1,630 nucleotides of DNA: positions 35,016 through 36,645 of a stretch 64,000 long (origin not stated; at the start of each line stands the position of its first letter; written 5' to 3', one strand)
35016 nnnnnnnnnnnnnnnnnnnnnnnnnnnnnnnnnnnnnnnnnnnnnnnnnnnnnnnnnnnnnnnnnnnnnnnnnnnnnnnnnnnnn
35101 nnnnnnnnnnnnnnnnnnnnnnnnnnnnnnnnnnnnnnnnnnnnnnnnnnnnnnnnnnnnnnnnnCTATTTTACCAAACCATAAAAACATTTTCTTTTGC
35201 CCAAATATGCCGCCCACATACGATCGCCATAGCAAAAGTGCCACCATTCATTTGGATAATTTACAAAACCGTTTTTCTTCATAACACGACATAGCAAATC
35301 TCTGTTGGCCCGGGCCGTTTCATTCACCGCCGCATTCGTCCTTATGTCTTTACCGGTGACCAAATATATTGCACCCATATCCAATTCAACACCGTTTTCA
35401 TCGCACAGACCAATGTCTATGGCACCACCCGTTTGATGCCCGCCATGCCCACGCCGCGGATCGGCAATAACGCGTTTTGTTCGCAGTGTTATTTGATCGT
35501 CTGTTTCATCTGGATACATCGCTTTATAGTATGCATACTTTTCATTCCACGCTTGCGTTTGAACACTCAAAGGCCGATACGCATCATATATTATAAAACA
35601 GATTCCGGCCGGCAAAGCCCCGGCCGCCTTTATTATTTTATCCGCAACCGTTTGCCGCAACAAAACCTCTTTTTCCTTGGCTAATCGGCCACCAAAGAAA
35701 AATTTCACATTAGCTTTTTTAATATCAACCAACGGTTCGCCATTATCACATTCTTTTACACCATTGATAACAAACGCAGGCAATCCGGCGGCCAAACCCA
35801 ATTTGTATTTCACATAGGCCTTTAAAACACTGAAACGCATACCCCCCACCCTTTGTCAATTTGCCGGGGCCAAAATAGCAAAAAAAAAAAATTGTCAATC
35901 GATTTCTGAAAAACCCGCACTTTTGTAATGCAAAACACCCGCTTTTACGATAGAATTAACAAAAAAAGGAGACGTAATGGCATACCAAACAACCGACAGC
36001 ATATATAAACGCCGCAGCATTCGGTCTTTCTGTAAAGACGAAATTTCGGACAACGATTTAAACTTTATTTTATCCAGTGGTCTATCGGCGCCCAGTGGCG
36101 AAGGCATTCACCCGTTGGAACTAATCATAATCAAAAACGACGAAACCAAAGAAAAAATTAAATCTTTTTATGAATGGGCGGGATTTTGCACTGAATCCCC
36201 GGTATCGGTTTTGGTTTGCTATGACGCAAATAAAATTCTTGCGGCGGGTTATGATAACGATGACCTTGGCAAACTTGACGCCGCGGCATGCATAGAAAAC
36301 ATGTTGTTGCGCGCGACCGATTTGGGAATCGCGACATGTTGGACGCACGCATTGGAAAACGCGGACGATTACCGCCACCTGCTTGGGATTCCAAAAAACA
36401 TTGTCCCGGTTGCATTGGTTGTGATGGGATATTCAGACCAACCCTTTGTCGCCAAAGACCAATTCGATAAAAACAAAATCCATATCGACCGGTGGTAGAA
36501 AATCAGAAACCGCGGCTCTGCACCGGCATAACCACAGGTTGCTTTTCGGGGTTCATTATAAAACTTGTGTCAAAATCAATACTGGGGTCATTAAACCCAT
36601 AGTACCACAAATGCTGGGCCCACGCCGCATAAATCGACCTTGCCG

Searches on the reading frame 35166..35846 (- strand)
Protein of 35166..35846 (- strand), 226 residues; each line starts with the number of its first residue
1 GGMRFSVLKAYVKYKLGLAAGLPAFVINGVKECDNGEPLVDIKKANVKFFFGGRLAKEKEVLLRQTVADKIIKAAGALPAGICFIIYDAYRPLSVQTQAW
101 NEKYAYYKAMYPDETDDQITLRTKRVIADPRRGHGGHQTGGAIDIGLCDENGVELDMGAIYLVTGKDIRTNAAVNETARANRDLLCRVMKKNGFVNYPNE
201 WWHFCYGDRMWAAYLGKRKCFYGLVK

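Call 60: search_protein_families(library=pfam, proteins=[window:35166-35846:-], max_evalue=0.001)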
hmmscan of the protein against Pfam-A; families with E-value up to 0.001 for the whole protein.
window:35166-35846:- (226 aa): 2 families
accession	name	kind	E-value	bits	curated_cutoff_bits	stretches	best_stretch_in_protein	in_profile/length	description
PF01427.22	Peptidase_M15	-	2.9e-19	70.1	27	1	54-210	30-188/199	D-ala-D-ala dipeptidase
PF02557.22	VanY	-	3.6e-06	27.2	25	1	76-206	18-129/132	D-alanyl-D-alanine carboxypeptidase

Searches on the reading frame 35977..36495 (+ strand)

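Call 60: search_protein_families(library=pfam, proteins=[window:35977-36495:+], max_evalue=0.001)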
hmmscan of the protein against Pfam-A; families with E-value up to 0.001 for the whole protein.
window:35977-36495:+ (173 aa): 2 families
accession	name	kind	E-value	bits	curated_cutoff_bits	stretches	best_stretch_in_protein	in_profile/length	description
PF00881.29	Nitroreductase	-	5.8e-22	79.1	23.5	1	9-152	1-167/167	Nitroreductase family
PF14512.11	TM1586_NiRdase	-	1.3e-06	28.6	27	1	6-159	3-139/215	Putative TM nitroreductase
